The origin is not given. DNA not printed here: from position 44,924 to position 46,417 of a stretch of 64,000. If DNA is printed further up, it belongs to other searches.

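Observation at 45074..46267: Large HAD-family hydrolase inside the his operon, a candidate non-orthologous histidinol-phosphate phosphatase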

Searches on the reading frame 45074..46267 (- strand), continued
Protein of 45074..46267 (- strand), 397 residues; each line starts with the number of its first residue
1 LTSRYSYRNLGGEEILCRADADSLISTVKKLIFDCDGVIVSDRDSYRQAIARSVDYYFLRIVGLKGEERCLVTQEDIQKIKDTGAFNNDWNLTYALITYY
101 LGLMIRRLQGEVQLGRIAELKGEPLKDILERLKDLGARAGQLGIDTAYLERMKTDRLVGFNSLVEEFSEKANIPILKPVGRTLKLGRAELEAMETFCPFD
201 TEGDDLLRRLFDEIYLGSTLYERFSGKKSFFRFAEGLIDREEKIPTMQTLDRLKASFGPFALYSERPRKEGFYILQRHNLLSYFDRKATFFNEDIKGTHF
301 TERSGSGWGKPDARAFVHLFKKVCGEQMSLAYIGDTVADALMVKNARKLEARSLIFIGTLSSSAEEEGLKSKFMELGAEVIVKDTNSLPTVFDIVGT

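Call 29: find_homologous_proteins(query=A2, max_evalue=0.00001)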
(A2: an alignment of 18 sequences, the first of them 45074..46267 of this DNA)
Query A2 (18 sequences) (397 aa, profile of the alignment): 778 proteins with E <= 0.00001 among 8000 candidates; the best 120 are listed.
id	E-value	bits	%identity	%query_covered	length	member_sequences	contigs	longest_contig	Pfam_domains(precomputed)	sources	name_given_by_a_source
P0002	7.8e-129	448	99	100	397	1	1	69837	PF00702.33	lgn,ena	-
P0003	8.4e-129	448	98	100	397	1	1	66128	PF00702.33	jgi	-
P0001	3.1e-128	446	100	100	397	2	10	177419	PF00702.33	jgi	-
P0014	4.0e-128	446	52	97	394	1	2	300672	PF13419.13,PF00702.33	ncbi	ncbi:MAG: HAD family hydrolase [Candidatus Bathyarchaeia archaeon]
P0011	6.0e-127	442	56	100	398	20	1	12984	PF00702.33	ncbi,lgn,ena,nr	ncbi:hypothetical protein MUP59_03145 [Candidatus Bathyarchaeota archaeon]|nr:hypothetical protein [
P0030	5.5e-123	429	41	95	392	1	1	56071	PF13419.13,PF00702.33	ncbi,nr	ncbi:HAD family hydrolase [Candidatus Bathyarchaeota archaeon]|nr:HAD family hydrolase [Candidatus B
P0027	1.5e-115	404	40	93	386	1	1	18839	PF13419.13,PF00702.33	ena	-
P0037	4.0e-115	403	32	98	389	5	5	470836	PF13419.13,PF00702.33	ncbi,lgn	ncbi:MAG: hypothetical protein QXW47_01395 [Candidatus Jordarchaeales archaeon]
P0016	3.6e-114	400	50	97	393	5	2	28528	PF13419.13,PF00702.33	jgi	-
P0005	1.2e-113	398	61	100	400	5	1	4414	PF00702.33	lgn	-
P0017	3.2e-112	393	50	97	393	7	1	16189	PF13419.13,PF00702.33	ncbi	ncbi:MAG: HAD hydrolase-like protein [Candidatus Bathyarchaeia archaeon]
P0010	6.8e-112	392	57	100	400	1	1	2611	PF00702.33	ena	-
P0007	6.7e-111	389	58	99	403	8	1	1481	PF00702.33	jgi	jgi:phosphoglycolate phosphatase-like HAD superfamily hydrolase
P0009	2.1e-109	384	59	100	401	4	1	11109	PF00702.33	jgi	-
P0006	4.9e-109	383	59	100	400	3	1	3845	PF00702.33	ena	-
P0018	9.6e-109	382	48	100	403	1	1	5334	PF13419.13,PF00702.33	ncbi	-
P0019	1.8e-108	381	48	100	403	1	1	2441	PF13419.13,PF00702.33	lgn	-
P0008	6.2e-108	379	58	100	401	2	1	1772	PF00702.33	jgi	-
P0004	6.6e-108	379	62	100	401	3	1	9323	PF00702.33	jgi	-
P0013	8.9e-108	379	55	97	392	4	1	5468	PF00702.33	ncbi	ncbi:MAG: hypothetical protein QXO25_02930 [Candidatus Bathyarchaeia archaeon]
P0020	2.6e-107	377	47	100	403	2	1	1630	PF13419.13,PF00702.33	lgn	-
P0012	5.8e-107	376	54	100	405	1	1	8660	PF00702.33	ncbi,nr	ncbi:hypothetical protein KEJ39_06815 [Candidatus Bathyarchaeota archaeon]|nr:hypothetical protein [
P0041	3.2e-106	374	27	92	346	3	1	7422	PF13419.13,PF00702.33,PF13242.13,PF12710.14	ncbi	-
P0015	4.6e-106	373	49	100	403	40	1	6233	PF13419.13,PF00702.33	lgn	-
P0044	5.7e-105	370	28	92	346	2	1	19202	PF13419.13,PF00702.33,PF13242.13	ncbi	-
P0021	3.7e-104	367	47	99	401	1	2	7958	PF13419.13,PF00702.33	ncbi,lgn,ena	ncbi:MAG: HAD family hydrolase [Candidatus Bathyarchaeia archaeon]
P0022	3.8e-104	367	46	99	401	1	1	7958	PF13419.13,PF00702.33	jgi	-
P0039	2.3e-102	361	28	95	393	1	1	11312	PF13419.13,PF00702.33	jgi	jgi:phosphoglycolate phosphatase-like HAD superfamily hydrolase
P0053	9.2e-102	359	26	91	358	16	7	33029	PF13419.13,PF00702.33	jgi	jgi:HAD superfamily phosphatase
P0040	2.4e-101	358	27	92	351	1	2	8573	PF13419.13,PF00702.33,PF13242.13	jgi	-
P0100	6.5e-101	356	31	98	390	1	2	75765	PF00702.33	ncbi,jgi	-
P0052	1.9e-99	351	27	90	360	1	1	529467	PF13419.13,PF00702.33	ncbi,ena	-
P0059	2.0e-99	351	24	89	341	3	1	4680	PF13419.13,PF00702.33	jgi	-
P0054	3.3e-99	351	28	92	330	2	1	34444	PF13419.13,PF00702.33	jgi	jgi:HAD superfamily phosphatase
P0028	3.9e-99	350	38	96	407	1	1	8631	PF13419.13,PF00702.33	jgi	-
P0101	1.3e-98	349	28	90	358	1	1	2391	PF13419.13,PF00702.33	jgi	jgi:HAD superfamily phosphatase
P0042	2.0e-98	348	29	90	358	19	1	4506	PF13419.13,PF00702.33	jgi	-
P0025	9.6e-97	342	38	92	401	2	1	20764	PF00702.33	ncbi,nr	ncbi:MAG: hypothetical protein NWF08_07285 [Candidatus Bathyarchaeota archaeon]|nr:hypothetical prot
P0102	2.8e-96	341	26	91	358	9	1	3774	PF13419.13,PF00702.33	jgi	-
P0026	5.5e-96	340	38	92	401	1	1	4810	PF00702.33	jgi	-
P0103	1.5e-95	339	30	90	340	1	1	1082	PF13419.13,PF00702.33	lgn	-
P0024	8.9e-95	336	38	92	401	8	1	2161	PF13419.13,PF00702.33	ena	-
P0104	9.5e-95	336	31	95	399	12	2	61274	PF00702.33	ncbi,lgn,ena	-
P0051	1.6e-94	335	29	91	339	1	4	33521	PF13419.13,PF00702.33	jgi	-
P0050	3.1e-94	334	27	91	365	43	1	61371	PF13419.13,PF00702.33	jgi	-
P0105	6.0e-94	333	26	91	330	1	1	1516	PF13419.13,PF00702.33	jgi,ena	-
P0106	1.8e-93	332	32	96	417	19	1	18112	PF13419.13,PF00702.33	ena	-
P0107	3.1e-93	331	27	90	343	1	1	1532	PF13419.13,PF00702.33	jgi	jgi:HAD superfamily hydrolase (TIGR01548 family)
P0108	4.4e-93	330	26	92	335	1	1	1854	PF13419.13,PF00702.33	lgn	-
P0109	5.9e-93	330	26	90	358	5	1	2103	PF13419.13,PF00702.33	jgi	-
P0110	7.4e-93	330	27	92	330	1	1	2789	PF13419.13,PF00702.33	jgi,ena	-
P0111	1.0e-91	326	29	96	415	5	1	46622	PF13419.13,PF00702.33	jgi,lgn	jgi:phosphoglycolate phosphatase-like HAD superfamily hydrolase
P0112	2.2e-91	325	31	99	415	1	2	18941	PF13419.13,PF00702.33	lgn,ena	-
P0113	1.5e-90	322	25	92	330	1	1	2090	PF13419.13,PF00702.33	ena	-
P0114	1.8e-90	322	28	91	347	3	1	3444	PF13419.13,PF00702.33,PF13242.13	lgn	-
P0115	1.9e-90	322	25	91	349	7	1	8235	PF13419.13,PF00702.33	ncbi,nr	ncbi:MAG: HAD hydrolase-like protein [Desulfobacterales bacterium]|nr:HAD hydrolase-like protein [De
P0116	2.6e-90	321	28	92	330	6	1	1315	PF13419.13,PF00702.33,PF13242.13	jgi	-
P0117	4.0e-90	321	29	92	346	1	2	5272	PF13419.13,PF00702.33,PF13242.13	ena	-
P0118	4.8e-90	320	25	90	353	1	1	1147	PF13419.13,PF00702.33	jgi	jgi:HAD superfamily hydrolase (TIGR01548 family)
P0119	4.9e-90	320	30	91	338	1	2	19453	PF13419.13,PF00702.33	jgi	-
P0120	6.7e-90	320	26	90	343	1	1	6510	PF13419.13,PF00702.33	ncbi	-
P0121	7.3e-90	320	28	91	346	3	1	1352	PF13419.13,PF00702.33,PF13242.13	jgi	jgi:HAD superfamily hydrolase (TIGR01548 family)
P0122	7.9e-90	320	25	90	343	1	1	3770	PF13419.13,PF00702.33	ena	-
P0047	8.8e-90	320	27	92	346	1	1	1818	PF13419.13,PF00702.33,PF13242.13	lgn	-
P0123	1.5e-89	319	30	96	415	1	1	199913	PF13419.13,PF00702.33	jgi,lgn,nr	nr:hypothetical protein [Candidatus Freyarchaeota archaeon]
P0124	1.7e-89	319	24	92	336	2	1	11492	PF13419.13,PF00702.33,PF13242.13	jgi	jgi:HAD superfamily hydrolase (TIGR01548 family)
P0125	2.2e-89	318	26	89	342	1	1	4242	PF13419.13,PF00702.33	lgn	-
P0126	2.2e-89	318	25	89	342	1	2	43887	PF13419.13,PF00702.33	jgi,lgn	jgi:HAD superfamily hydrolase (TIGR01548 family)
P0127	2.4e-89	318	30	93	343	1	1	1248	PF13419.13,PF00702.33,PF13242.13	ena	-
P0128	4.1e-89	317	25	92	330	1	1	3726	PF13419.13,PF00702.33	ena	-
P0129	4.1e-89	317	24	90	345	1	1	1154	PF13419.13,PF00702.33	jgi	jgi:HAD superfamily hydrolase (TIGR01548 family)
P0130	4.5e-89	317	27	90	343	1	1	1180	PF13419.13,PF00702.33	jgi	-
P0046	5.8e-89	317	27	92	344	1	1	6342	PF13419.13,PF00702.33,PF13242.13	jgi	-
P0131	6.1e-89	317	26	90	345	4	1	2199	PF13419.13,PF00702.33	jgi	-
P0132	6.4e-89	317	27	90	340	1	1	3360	PF13419.13,PF00702.33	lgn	-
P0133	9.6e-89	316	29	93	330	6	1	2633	PF13419.13,PF00702.33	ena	-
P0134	1.0e-88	316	25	92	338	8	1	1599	PF13419.13,PF00702.33,PF13242.13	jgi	-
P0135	1.1e-88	316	26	93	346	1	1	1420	PF13419.13,PF00702.33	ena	-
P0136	1.5e-88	316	27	91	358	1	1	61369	PF13419.13,PF00702.33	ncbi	-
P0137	1.9e-88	315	25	90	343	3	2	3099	PF13419.13,PF00702.33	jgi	-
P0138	2.0e-88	315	27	48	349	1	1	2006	PF13419.13,PF00702.33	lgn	-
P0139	2.3e-88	315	26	93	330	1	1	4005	PF13419.13,PF00702.33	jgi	jgi:HAD superfamily hydrolase (TIGR01548 family)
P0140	2.5e-88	315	25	91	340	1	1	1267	PF13419.13,PF00702.33,PF13242.13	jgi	jgi:HAD superfamily hydrolase (TIGR01548 family)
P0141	2.6e-88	315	26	93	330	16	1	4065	PF13419.13,PF00702.33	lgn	-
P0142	3.0e-88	315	24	92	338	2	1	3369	PF13419.13,PF00702.33,PF13242.13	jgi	jgi:HAD superfamily hydrolase (TIGR01548 family)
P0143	3.2e-88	314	25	90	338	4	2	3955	PF13419.13,PF00702.33,PF13242.13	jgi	jgi:phosphoglycolate phosphatase-like HAD superfamily hydrolase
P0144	3.6e-88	314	28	90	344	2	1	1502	PF13419.13,PF00702.33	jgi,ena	-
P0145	4.6e-88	314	27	90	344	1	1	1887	PF13419.13,PF00702.33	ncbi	-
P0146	5.9e-88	314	29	94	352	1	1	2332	PF13419.13,PF00702.33,PF13242.13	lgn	-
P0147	6.1e-88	314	25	91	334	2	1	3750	PF13419.13,PF00702.33,PF13242.13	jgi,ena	-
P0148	6.3e-88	313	27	90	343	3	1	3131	PF13419.13,PF00702.33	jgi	jgi:HAD superfamily hydrolase (TIGR01548 family)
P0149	6.8e-88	313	29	96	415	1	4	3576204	PF13419.13,PF00702.33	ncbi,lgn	ncbi:MAG: hypothetical protein WED07_06210 [Candidatus Freyarchaeum deiterrae]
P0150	7.2e-88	313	27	90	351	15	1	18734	PF13419.13,PF00702.33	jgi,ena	-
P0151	9.2e-88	313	25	90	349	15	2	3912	PF13419.13,PF00702.33,PF13242.13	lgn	-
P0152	1.6e-87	312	24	92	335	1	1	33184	PF13419.13,PF00702.33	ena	-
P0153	1.9e-87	312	25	91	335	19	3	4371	PF13419.13,PF00702.33,PF13242.13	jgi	jgi:HAD superfamily hydrolase (TIGR01548 family)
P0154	2.1e-87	312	25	91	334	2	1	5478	PF13419.13,PF00702.33,PF13242.13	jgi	-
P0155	2.2e-87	312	25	90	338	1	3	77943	PF13419.13,PF00702.33,PF13242.13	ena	-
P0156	3.1e-87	311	26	92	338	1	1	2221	PF13419.13,PF00702.33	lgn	-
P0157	3.2e-87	311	27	91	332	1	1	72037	PF13419.13,PF00702.33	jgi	jgi:HAD superfamily phosphatase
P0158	3.2e-87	311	27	91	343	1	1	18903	PF13419.13,PF00702.33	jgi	jgi:HAD superfamily hydrolase (TIGR01548 family)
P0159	3.3e-87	311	25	90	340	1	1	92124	PF13419.13,PF00702.33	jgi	jgi:HAD superfamily hydrolase (TIGR01548 family)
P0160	3.4e-87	311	27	90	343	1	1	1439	PF13419.13,PF00702.33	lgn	-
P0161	5.8e-87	310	25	93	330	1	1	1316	PF13419.13,PF00702.33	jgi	jgi:HAD superfamily hydrolase (TIGR01548 family)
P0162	6.4e-87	310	25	90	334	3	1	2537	PF13419.13,PF00702.33,PF13242.13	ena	-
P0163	8.3e-87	310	24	90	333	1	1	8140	PF13419.13,PF00702.33,PF13242.13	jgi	jgi:HAD superfamily hydrolase (TIGR01548 family)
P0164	8.8e-87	310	23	89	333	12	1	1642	PF13419.13,PF00702.33,PF13242.13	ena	-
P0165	9.4e-87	310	24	91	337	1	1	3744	PF13419.13,PF00702.33,PF13242.13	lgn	-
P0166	1.2e-86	309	25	90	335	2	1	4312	PF13419.13,PF00702.33,PF13242.13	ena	-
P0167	1.7e-86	309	27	91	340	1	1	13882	PF13419.13,PF00702.33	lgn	-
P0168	1.8e-86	309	25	89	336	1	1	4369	PF13419.13,PF00702.33,PF13242.13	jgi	jgi:HAD superfamily hydrolase (TIGR01548 family)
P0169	1.9e-86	309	25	91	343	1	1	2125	PF13419.13,PF00702.33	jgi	jgi:HAD superfamily hydrolase (TIGR01548 family)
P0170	2.9e-86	308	26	90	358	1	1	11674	PF13419.13,PF00702.33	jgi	jgi:HAD superfamily phosphatase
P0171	3.2e-86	308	27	92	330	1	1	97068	PF13419.13,PF00702.33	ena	-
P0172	3.4e-86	308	25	90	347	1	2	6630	PF13419.13,PF00702.33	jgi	jgi:HAD superfamily hydrolase (TIGR01548 family)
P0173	3.5e-86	308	24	49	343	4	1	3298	PF13419.13,PF00702.33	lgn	-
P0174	3.6e-86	308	24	91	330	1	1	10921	PF13419.13,PF00702.33,PF13242.13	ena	-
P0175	3.7e-86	308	24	92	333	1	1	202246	PF13419.13,PF00702.33,PF13242.13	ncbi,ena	-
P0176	4.0e-86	308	25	90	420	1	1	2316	PF13419.13,PF00702.33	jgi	-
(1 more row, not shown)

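Call 32: find_encoding_contigs(protein=P0039, flank=5000, max_places=2)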
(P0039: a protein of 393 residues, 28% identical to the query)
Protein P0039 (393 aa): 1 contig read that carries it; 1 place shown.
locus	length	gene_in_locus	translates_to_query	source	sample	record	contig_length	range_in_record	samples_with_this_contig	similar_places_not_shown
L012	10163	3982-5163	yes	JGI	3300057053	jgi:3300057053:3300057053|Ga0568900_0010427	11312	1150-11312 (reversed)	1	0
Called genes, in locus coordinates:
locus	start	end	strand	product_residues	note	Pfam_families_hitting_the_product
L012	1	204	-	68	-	?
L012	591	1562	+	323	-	PF01634:HisG, PF08029:HisG_C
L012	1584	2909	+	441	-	PF00815:Histidinol_dh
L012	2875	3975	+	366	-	PF00155:Aminotran_1_2, PF00266:Aminotran_5 (weak), PF01053:Cys_Met_Meta_PP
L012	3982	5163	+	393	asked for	PF00702:Hydrolase, PF13419:HAD_2 (faint)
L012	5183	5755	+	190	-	PF00475:IGPD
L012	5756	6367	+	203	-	PF00117:GATase, PF01174:SNO (weak), PF07685:GATase_3 (weak), PF07722:Peptidase_C26 (weak)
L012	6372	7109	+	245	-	PF00977:His_biosynth, PF01884:PcrB (faint), PF01207:Dus (faint)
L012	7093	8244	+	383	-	PF06849:DUF1246, PF06973:DUF1297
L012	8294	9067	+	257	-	PF00977:His_biosynth, PF03060:NMO (faint)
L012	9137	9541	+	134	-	PF01502:PRA-CH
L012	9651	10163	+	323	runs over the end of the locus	-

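Call 33: find_encoding_contigs(protein=P0056, flank=5000, max_places=2)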
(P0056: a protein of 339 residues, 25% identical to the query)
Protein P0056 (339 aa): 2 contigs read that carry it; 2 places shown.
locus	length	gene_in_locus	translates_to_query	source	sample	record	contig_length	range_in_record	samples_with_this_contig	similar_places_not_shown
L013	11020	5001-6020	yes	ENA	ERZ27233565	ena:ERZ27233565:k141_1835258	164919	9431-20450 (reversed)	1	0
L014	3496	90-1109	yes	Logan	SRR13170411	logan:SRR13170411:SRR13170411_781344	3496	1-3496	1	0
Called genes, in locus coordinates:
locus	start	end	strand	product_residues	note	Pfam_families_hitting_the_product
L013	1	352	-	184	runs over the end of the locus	-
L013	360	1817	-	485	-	PF04185:Phosphoesterase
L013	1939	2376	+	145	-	PF02036:SCP2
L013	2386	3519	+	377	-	PF00465:Fe-ADH, PF13685:Fe-ADH_2 (weak), PF25137:ADH_Fe_C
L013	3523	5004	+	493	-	PF00171:Aldedh, PF05893:LuxC (weak)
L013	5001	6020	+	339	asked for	PF00702:Hydrolase (faint)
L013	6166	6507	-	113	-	PF13601:HTH_34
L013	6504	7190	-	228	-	-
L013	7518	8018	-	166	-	-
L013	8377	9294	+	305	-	PF00005:ABC_tran, PF13304:AAA_21, PF13732:DrrA1-3_C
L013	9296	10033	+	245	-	PF01061:ABC2_membrane (weak), PF12679:ABC2_membrane_2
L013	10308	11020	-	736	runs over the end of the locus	PF13229:Beta_helix (faint)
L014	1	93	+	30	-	?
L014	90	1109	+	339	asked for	PF00702:Hydrolase (faint)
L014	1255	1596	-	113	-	PF13601:HTH_34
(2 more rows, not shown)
